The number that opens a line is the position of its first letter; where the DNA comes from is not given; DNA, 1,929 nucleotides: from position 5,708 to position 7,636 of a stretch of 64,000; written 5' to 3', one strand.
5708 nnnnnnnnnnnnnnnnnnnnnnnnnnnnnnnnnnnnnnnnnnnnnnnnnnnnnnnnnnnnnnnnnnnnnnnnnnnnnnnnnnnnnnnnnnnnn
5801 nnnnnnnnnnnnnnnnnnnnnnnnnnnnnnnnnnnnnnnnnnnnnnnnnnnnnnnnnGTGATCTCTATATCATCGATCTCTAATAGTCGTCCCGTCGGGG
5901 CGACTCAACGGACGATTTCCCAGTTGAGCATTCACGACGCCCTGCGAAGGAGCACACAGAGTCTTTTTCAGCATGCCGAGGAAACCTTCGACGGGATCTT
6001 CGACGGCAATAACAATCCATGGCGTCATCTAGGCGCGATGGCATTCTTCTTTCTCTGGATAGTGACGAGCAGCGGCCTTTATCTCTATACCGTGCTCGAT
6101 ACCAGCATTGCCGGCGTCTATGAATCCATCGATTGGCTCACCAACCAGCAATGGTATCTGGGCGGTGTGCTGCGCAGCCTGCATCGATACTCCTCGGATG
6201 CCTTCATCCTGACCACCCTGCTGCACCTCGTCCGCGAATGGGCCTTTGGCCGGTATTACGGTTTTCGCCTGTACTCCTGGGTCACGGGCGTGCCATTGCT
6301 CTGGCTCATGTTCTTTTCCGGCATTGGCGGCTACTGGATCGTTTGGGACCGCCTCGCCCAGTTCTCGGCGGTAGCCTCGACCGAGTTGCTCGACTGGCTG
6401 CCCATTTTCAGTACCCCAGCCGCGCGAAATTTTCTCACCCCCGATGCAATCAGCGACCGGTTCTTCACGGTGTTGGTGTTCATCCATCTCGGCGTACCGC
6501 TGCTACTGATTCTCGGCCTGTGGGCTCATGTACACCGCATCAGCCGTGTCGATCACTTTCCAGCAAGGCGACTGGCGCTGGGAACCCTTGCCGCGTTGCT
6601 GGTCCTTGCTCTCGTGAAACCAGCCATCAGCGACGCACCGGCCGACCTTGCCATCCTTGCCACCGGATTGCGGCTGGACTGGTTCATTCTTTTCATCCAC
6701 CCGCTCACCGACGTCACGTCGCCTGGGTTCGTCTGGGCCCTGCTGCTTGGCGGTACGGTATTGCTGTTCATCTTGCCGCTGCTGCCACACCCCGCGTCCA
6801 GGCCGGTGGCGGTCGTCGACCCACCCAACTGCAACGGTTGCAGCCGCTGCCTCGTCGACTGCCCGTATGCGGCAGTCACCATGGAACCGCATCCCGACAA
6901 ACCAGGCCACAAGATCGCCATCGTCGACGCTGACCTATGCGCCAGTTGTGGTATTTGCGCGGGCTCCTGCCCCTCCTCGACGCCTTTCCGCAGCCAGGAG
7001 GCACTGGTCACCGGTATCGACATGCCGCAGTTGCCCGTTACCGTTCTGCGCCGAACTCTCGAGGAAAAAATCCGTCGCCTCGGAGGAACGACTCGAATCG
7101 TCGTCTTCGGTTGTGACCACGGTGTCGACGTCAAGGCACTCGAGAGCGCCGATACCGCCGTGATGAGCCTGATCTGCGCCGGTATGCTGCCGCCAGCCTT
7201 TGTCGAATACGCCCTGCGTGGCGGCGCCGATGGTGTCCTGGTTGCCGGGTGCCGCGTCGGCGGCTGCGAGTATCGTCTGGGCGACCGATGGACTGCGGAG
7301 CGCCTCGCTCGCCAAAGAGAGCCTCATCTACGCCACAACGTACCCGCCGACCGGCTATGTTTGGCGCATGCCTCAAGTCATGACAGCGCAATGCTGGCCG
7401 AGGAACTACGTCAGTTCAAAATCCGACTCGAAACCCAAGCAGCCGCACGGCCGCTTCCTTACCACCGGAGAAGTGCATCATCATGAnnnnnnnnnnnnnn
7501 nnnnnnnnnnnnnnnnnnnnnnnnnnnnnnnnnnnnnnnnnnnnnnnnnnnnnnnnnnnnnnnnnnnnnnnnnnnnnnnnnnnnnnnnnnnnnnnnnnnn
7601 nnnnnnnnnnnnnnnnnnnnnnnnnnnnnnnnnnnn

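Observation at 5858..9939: Two di-heme cytochrome b fusion proteins flanking a small membrane protein: candidate uncharacterised membrane redox module beside a ba3 oxidase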

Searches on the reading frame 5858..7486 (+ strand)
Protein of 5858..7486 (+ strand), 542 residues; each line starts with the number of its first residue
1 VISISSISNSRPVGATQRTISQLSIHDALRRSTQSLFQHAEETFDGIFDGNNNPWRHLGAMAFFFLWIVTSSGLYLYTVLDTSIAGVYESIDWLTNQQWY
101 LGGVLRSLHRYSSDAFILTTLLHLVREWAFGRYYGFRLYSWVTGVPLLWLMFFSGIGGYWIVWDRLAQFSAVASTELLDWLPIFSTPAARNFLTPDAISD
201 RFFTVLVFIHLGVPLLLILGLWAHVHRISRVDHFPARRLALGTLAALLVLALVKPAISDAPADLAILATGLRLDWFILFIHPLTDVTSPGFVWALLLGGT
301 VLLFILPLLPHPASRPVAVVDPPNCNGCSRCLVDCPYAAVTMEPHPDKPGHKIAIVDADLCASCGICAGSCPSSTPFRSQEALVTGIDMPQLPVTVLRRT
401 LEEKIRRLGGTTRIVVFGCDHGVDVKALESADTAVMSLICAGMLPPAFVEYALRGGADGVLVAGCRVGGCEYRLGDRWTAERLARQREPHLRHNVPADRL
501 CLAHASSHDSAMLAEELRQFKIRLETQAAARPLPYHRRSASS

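Call 6: search_protein_families(library=pfam, proteins=[window:5858-7486:+], max_evalue=0.01)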
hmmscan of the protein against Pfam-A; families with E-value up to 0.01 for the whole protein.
window:5858-7486:+ (542 aa): 14 families
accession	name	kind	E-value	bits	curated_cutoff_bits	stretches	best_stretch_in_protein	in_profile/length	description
PF02662.21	FlpD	-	4e-14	53.1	22.3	1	432-524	27-119/123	Methyl-viologen-reducing hydrogenase, delta subunit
PF00033.24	Cytochrome_B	-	8.9e-13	48.9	27.2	1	54-226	12-183/189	Cytochrome b/b6/petB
PF12838.12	Fer4_7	-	2.7e-09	37.8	27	1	324-373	1-50/52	4Fe-4S dicluster domain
PF13631.11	Cytochrom_B_N_2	-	9.2e-09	35.9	27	1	115-237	2-125/169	Cytochrome b(N-terminal)/b6/petB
PF12837.12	Fer4_6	-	3.1e-08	33.6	25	2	317-339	1-23/24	4Fe-4S binding domain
PF13237.11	Fer4_10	-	2.3e-06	27.8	25.5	1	355-399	3-22/53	4Fe-4S dicluster domain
PF00037.32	Fer4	-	1.3e-05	25.3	21.1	1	355-372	2-19/24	4Fe-4S binding domain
PF12797.12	Fer4_2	-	1.3e-05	25.2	24.5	1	355-373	4-22/22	4Fe-4S binding domain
PF13187.11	Fer4_9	-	4.6e-05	23.8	27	1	324-374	1-50/52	4Fe-4S dicluster domain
PF14697.11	Fer4_21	-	7.4e-05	23.2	35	1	318-372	1-52/59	4Fe-4S dicluster domain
PF13484.11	Fer4_16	-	0.0004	21.6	30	0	324-345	1-23/66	4Fe-4S double cluster binding domain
PF13183.11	Fer4_8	-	0.00071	20.5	27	1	324-373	4-66/68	4Fe-4S dicluster domain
PF25160.1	LdpA_Fe-S-bd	-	0.0013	18.9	27.6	0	322-343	25-46/49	LdpA Fe-S cluster-binding domain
PF13534.11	Fer4_17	-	0.0084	17.1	22.2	0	324-374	1-59/61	4Fe-4S dicluster domain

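Call 7: search_protein_families(library=ncbifam, proteins=[window:5858-7486:+], max_evalue=0.001)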
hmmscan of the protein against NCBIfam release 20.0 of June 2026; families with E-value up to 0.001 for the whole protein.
window:5858-7486:+ (542 aa): 29 families (the best 25 are shown)
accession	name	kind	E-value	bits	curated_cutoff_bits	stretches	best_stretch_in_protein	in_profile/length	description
NF040770.1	hetero_SS_HdrA2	exception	2.8e-23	81.9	1100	1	317-526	571-770/777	CoB-CoM heterodisulfide reductase HdrA2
NF040969.1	cytb_ExtP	equivalog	4.6e-23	82.1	290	1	58-230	27-199/205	selenite/tellurite reduction operon b-type cytochrome ExtP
NF002990.0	PRK03735.1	subfamily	1.2e-16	61.2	325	1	58-225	44-211/223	cytochrome b6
NF041076.1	cyt_b_SoxC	equivalog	3.7e-06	26.1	740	1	58-224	30-189/542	proton pump complex cytochrome B SoxC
TIGR02179.1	PorD_KorD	subfamily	5.3e-06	26.5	60.05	1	319-374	21-70/78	2-oxoacid:acceptor oxidoreductase, delta subunit, pyruvate/2-ketoisovalerate family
NF045874.1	Vhu_polyferre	exception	2.2e-05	23.3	600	1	315-374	122-172/381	F420-non-reducing hydrogenase associated-polyferredoxin VhuB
TIGR01944.1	rnfB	subfamily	2.6e-05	23.8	68.7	1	314-374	104-158/190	RnfABCDGE type electron transport complex subunit B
NF040864.1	HgcB_ferredoxin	equivalog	2.9e-05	23.8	99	1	321-374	12-59/93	mercury methylation ferredoxin HgcB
NF045790.1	OxalOxreddelta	equivalog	2.9e-05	23.4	230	1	319-374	256-304/316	oxalate oxidoreductase subunit delta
NF041891.1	hdrA_Methbact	equivalog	2.9e-05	22.5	1300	1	316-525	565-759/762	ferredoxin:CoB-CoM heterodisulfide reductase subunit HdrA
NF005415.0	PRK06991.1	equivalog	5.9e-05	22.8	281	1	309-372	71-128/284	electron transport complex subunit RsxB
NF045873.1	F420_non_VhuD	exception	6.6e-05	23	215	1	433-514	31-112/132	F420-non-reducing hydrogenase iron-sulfur subunit VhuD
NF043039.1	HgcAB_like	equivalog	7.2e-05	22.5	285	1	276-373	260-346/350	HgcAB-like fusion protein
NF042909.1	FMH_DH_FwdF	exception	9.1e-05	21.7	375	1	320-374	254-309/336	tungsten-dependent formylmethanofuran dehydrogenase subunit FwdF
NF045763.1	PhenlGlyoxDHPadF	equivalog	0.0001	22.4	150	1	314-373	24-74/78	NADH-dependent phenylglyoxylate dehydrogenase subunit delta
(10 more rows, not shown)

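Call 15: find_homologous_proteins(query=window:5858-7486:+, max_evalue=1e-10)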
Query window:5858-7486:+ (542 aa): 3839 proteins with E <= 1e-10 among 8000 candidates; the best 120 are listed.
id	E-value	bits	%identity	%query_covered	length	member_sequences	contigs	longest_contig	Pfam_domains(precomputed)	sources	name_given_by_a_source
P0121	0.0e+0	1103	90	96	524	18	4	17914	PF00033.25,PF12797.13,PF02662.22,PF12837.13,PF00037.33,PF12838.13,PF13237.12,PF13631.12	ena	-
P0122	0.0e+0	1089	89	96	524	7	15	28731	PF00033.25,PF12797.13,PF02662.22,PF12837.13,PF12838.13,PF13237.12,PF13631.12,PF13187.12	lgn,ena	-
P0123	0.0e+0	1021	83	96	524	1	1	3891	PF00033.25,PF12797.13,PF02662.22,PF12837.13,PF12838.13,PF13237.12,PF13631.12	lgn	-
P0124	0.0e+0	1017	83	96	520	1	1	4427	PF00033.25,PF12797.13,PF02662.22,PF12837.13,PF12838.13,PF13237.12,PF13631.12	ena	-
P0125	1.1e-281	953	74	99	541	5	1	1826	PF00033.25,PF12797.13,PF02662.22,PF12837.13,PF00037.33,PF12838.13,PF13237.12,PF13631.12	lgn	-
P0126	1.5e-281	953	79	94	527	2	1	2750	PF14697.12,PF00033.25,PF02662.22,PF12837.13,PF00037.33,PF12838.13,PF13237.12,PF13631.12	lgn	-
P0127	1.2e-279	947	78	95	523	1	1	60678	PF14697.12,PF00033.25,PF12797.13,PF02662.22,PF12837.13,PF00037.33,PF12838.13,PF25160.2,PF13237.12,PF13631.12,PF13187.12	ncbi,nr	ncbi:MAG: hydrogenase iron-sulfur subunit [Betaproteobacteria bacterium]|nr:hydrogenase iron-sulfur 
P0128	1.6e-279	946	77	96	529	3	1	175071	PF14697.12,PF00033.25,PF02662.22,PF12837.13,PF00037.33,PF12838.13,PF25160.2,PF13631.12,PF13187.12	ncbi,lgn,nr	ncbi:MAG: hydrogenase iron-sulfur subunit [Rhodocyclaceae bacterium]|nr:hydrogenase iron-sulfur subu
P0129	3.5e-273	925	75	95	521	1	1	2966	PF00033.25,PF12797.13,PF02662.22,PF12837.13,PF00037.33,PF12838.13,PF13237.12,PF13631.12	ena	-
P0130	1.2e-272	924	75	96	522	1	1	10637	PF14697.12,PF00033.25,PF12797.13,PF02662.22,PF12837.13,PF00037.33,PF12838.13,PF13237.12,PF13631.12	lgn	-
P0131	1.3e-266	904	74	95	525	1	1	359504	PF14697.12,PF02662.22,PF12837.13,PF12838.13,PF13631.12,PF00033.25,PF12797.13,PF00037.33,PF25160.2,PF13237.12,PF13183.12,PF13187.12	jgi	jgi:coenzyme F420-reducing hydrogenase delta subunit/ferredoxin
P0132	1.5e-262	890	73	96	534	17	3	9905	PF00033.25,PF12797.13,PF02662.22,PF12837.13,PF00037.33,PF12838.13,PF25160.2,PF13237.12,PF13631.12,PF13187.12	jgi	jgi:coenzyme F420-reducing hydrogenase delta subunit/ferredoxin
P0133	2.8e-258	876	74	95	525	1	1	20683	PF14697.12,PF00033.25,PF12797.13,PF02662.22,PF12837.13,PF00037.33,PF12838.13,PF13237.12,PF13631.12,PF13187.12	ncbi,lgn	-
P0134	2.1e-257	873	70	95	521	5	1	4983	PF14697.12,PF00033.25,PF12797.13,PF02662.22,PF12837.13,PF00037.33,PF12838.13,PF13631.12,PF13187.12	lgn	-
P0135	2.3e-256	870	72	96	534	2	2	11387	PF00033.25,PF02662.22,PF12837.13,PF00037.33,PF13484.12,PF12838.13,PF13237.12,PF13631.12,PF13187.12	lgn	-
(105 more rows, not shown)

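Call 28: find_related_loci(query=A1, collection=genome_contigs, flank=10000)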
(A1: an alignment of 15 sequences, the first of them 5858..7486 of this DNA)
Query A1 (542 aa) in genome_contigs; peptide patterns used: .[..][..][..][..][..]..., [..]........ (x = any residue, [..] = any of these).
155 stretches matched a pattern; 107 encode a relative of the query (tblastn E <= 1e-3); the best 80 are kept; 80 distinct loci.
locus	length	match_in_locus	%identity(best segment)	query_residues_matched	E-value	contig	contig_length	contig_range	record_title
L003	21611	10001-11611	91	2-538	0e+0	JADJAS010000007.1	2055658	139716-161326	MAG: Rhodocyclaceae bacterium isolate AalW_18-Q3-R10-53_BATAC.909 tig00404208-10-20547190, whole genome shotgun sequence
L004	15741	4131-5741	88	2-538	0e+0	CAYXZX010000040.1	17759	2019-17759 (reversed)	MAG TPA_asm: uncultured Rhodocyclaceae bacterium isolate binchicken_co197_423 genome assembly, contig: NODE_5005_length_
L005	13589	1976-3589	87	1-538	0e+0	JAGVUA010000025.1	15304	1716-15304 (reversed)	MAG: Betaproteobacteria bacterium isolate WAS_Bin_15 WAS_Bin_15_scaffold_1613, whole genome shotgun sequence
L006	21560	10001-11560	78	22-539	0e+0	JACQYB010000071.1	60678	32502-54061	MAG: Betaproteobacteria bacterium isolate NC_groundwater_1530_Pr4_S-0.65um_68_11 SR1-18-Sp65_coassembly_scaffold_398799,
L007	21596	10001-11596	69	16-541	0e+0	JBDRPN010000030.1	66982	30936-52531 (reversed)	MAG: Pseudomonadota bacterium isolate MEGAHIT-group-2.120 k141_238258, whole genome shotgun sequence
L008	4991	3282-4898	67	4-539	0e+0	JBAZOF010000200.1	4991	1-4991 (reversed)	MAG: Sulfuritalea sp. isolate SO_2017_LW4_88 scaffold_33248_c1_LW137-91_2017, whole genome shotgun sequence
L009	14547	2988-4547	69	22-539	0e+0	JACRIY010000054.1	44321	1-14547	MAG: Rhodocyclales bacterium isolate NC_groundwater_1815_Pr3_B-0.1um_65_54 SR-2_scaffold_141_1614160, whole genome shotg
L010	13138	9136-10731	67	5-539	0e+0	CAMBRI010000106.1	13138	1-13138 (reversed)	MAG: Sulfuritalea hydrogenivorans sk43H isolate MiH-14oct19-193 genome assembly, contig: MiH-14oct19-C9853, whole genome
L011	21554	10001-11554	68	24-539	0e+0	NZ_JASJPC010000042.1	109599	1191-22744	MAG: Sulfuritalea sp. isolate MAG_121 NODE_109_length_109599_cov_236.774045, whole genome shotgun sequence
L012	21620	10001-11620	66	4-539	0e+0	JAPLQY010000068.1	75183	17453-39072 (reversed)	MAG: Rhodocyclales bacterium isolate LacPavin_0818_WC45_MAG_62_25 LacPavin_0818_WC45_scaffold_346467, whole genome shotg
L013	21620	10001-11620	67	4-539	0e+0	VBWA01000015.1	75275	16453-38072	MAG: Rhodocyclaceae bacterium isolate X1_MaxBin.001 scaffold_150, whole genome shotgun sequence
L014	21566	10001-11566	71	21-540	0e+0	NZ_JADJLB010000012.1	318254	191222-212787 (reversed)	MAG: Propionivibrio sp. isolate EsbE_18-Q3-R3-47_MAXAC.131 tig00174970-10-3183580, whole genome shotgun sequence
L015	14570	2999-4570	68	22-539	0e+0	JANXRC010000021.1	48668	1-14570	MAG: Rhodocyclaceae bacterium isolate GL140_6_concoct_142 GL140_6_k141_1803750, whole genome shotgun sequence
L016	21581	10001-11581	67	19-539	0e+0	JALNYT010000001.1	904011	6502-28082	MAG: Sulfuritalea sp. isolate SO_2017_GW1 bin 197 NODE_27_length_904011_cov_15.901099_OW334_2017, whole genome shotgun s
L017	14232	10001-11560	67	22-539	0e+0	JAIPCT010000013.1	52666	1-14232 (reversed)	MAG: Burkholderiaceae bacterium isolate Tobar2m-G30 Tobar13-5m-C693, whole genome shotgun sequence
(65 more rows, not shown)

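Call 54: search_protein_representatives(protein=window:5858-7486:+)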
Query: 542 residues. Proteins with E-value up to 0.001 (for the whole library): 3086; up to 1e-10: 1055; up to 1e-30: 502. The best 150 are listed.
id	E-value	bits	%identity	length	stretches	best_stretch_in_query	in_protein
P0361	2.5e-173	593.9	51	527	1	28-529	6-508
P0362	1.5e-151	522.0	45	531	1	28-525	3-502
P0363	2.1e-145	501.8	46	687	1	29-494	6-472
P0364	6.9e-143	493.5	50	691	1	52-525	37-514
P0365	3.0e-142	491.4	49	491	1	51-518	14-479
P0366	1.7e-135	469.1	48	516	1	35-517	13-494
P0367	3.0e-134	464.9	45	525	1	38-527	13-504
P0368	1.3e-133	462.8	43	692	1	29-532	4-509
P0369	5.1e-131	454.3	49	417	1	124-524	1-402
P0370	2.8e-130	451.8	45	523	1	38-526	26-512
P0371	2.8e-129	448.5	44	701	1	29-517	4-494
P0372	8.3e-127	440.4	45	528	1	42-506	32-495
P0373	3.0e-126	438.5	45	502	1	38-531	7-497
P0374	1.4e-123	429.7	60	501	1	92-413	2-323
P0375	2.5e-121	422.3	45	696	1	30-534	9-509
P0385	2.5e-95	336.5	37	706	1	33-521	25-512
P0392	4.1e-90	319.2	36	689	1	37-532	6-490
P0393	4.4e-90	319.2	59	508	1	35-290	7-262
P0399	3.1e-88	313.0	32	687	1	31-525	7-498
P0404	4.6e-86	305.9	56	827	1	45-312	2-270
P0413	4.8e-78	279.4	49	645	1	30-311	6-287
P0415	7.9e-78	278.7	32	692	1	34-527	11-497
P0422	2.4e-75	270.5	47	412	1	34-307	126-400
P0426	3.1e-74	266.9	35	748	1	28-531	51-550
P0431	2.7e-72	260.4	43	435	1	30-311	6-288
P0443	1.8e-68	247.8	45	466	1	28-311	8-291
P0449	1.5e-67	244.8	35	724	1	45-525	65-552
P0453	1.4e-66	241.6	45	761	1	42-322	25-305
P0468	2.6e-64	234.1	39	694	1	33-374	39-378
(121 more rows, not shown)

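Call 60: list_cluster_members(proteins=[P0361, P0363, P0364, P0368, P0375, P0385, P0392, P0399, P0415, P0426])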
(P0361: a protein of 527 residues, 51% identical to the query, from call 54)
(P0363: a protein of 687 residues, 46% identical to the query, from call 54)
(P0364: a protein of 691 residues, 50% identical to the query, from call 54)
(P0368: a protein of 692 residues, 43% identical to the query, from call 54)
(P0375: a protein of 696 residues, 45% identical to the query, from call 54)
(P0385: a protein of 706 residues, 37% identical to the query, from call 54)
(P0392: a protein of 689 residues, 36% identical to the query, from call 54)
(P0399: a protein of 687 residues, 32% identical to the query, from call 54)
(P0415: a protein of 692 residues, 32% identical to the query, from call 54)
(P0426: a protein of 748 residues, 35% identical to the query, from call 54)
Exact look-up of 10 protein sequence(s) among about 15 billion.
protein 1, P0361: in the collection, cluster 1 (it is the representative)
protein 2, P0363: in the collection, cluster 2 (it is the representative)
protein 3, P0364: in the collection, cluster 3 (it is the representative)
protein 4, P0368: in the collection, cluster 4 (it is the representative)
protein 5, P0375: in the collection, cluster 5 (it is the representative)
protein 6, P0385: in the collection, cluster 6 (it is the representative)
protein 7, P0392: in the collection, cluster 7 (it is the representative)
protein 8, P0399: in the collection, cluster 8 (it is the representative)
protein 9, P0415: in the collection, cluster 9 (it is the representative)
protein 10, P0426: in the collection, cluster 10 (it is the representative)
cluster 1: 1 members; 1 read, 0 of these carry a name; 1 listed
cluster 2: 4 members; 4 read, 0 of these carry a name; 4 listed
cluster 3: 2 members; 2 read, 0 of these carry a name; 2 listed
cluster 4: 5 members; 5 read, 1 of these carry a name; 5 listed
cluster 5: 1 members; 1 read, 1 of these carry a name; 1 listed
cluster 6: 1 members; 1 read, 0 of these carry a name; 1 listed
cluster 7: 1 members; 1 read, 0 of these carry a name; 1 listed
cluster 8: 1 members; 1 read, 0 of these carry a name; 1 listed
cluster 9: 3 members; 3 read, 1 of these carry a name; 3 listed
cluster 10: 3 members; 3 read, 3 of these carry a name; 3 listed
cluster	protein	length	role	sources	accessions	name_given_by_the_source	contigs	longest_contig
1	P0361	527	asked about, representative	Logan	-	-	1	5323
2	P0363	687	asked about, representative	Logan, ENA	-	-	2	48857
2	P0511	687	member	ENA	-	-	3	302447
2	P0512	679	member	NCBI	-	-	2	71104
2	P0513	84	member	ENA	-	-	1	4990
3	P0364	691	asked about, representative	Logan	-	-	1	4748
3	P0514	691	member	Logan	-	-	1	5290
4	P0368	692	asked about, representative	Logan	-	-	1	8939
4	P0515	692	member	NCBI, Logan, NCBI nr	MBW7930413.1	MAG: hydrogenase iron-sulfur subunit [Gammaproteobacteria bacterium] | hydrogenase iron-sulfur subunit [Gammaproteobacteria bacterium]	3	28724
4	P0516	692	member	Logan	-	-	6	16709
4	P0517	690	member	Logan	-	-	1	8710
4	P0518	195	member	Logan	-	-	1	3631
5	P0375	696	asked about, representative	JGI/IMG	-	ferredoxin/coenzyme F420-reducing hydrogenase delta subunit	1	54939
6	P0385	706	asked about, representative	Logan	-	-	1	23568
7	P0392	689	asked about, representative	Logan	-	-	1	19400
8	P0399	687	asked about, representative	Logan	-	-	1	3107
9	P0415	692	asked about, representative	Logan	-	-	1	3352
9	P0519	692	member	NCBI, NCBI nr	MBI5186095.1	MAG: hydrogenase iron-sulfur subunit [Nitrospinae bacterium] | hydrogenase iron-sulfur subunit [Nitrospinota bacterium]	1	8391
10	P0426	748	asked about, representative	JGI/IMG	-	ferredoxin/coenzyme F420-reducing hydrogenase delta subunit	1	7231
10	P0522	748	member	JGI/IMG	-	ferredoxin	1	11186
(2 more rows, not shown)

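Call 62: find_encoding_contigs(protein=P0511, flank=10000, max_places=2)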
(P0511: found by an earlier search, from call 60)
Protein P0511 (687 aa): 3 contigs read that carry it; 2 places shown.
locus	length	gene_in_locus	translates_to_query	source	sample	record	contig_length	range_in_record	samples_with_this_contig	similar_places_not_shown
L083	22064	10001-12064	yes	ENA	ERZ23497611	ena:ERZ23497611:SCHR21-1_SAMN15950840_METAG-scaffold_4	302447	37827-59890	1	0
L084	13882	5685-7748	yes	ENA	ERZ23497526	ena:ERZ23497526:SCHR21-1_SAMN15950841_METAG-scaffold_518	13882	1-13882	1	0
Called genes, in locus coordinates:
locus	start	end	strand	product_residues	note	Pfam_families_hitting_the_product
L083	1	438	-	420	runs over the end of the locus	PF00753:Lactamase_B, PF23023:Anti-Pycsar_Apyc1, PF12706:Lactamase_B_2 (weak)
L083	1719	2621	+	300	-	PF02668:TauD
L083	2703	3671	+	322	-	PF03328:HpcH_HpaI, PF15617:C-C_Bond_Lyase (faint)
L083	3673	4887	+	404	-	PF02515:CoA_transf_3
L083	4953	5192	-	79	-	-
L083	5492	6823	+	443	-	PF00365:PFK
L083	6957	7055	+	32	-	-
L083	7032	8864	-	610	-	PF11893:DUF3413, PF00884:Sulfatase, PF01663:Phosphodiest (faint)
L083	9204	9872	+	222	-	PF00027:cNMP_binding, PF13545:HTH_Crp_2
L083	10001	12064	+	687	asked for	PF00033:Cytochrome_B, PF13631:Cytochrom_B_N_2, PF00037:Fer4 (weak), PF12797:Fer4_2 (faint), PF12837:Fer4_6 (faint), PF12838:Fer4_7, PF14697:Fer4_21, PF02662:FlpD, +3 more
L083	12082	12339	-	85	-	-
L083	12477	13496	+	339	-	PF02628:COX15-CtaA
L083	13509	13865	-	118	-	PF13473:Cupredoxin_1, PF00127:Copper-bind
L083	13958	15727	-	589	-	PF03264:Cytochrom_NNT, PF14522:Cytochrome_C7 (faint), PF22113:Mtrc-MtrF_II-IV_dom (weak), PF09459:EB_dh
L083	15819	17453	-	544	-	PF13442:Cytochrome_CBB3, PF02239:Cytochrom_D1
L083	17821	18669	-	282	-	PF08534:Redoxin (faint), PF02630:SCO1-SenC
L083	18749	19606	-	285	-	PF01040:UbiA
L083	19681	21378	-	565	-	PF00115:COX1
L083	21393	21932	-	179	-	-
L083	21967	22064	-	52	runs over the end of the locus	-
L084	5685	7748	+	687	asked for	PF00033:Cytochrome_B, PF13631:Cytochrom_B_N_2, PF00037:Fer4 (weak), PF12797:Fer4_2 (faint), PF12837:Fer4_6 (faint), PF12838:Fer4_7, PF14697:Fer4_21, PF02662:FlpD, +3 more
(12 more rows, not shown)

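Call 63: find_encoding_contigs(protein=P0515, flank=10000, max_places=1)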
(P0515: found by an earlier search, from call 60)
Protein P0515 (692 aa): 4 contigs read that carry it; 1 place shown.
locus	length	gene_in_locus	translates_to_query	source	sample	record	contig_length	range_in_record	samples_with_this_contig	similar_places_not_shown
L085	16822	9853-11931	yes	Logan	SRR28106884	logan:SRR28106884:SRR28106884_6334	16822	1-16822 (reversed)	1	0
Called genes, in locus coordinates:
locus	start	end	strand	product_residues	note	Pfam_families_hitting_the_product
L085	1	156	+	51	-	?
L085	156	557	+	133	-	-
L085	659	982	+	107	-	PF12797:Fer4_2 (faint), PF12837:Fer4_6 (faint), PF13237:Fer4_10 (weak), PF14697:Fer4_21 (faint), PF13183:Fer4_8 (faint), PF12838:Fer4_7 (weak), PF00037:Fer4 (weak), PF11953:DUF3470, +2 more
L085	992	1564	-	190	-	-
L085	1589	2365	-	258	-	-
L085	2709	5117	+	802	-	PF22085:NorB_cytochrome_c-like, PF00115:COX1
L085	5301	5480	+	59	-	-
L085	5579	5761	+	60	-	-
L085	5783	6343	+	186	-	-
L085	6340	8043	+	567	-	PF00115:COX1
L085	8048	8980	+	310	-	PF01040:UbiA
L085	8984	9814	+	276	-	PF02630:SCO1-SenC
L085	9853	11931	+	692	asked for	PF00033:Cytochrome_B, PF13631:Cytochrom_B_N_2, PF12797:Fer4_2 (faint), PF12837:Fer4_6 (weak), PF12838:Fer4_7, PF13187:Fer4_9 (weak), PF00037:Fer4 (weak), PF02662:FlpD, +1 more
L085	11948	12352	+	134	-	PF01814:Hemerythrin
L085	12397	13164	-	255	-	PF05721:PhyH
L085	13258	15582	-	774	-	PF07715:Plug, PF00593:TonB_dep_Rec_b-barrel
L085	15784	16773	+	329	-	PF03446:NAD_binding_2, PF03807:F420_oxidored (weak), PF00393:6PGD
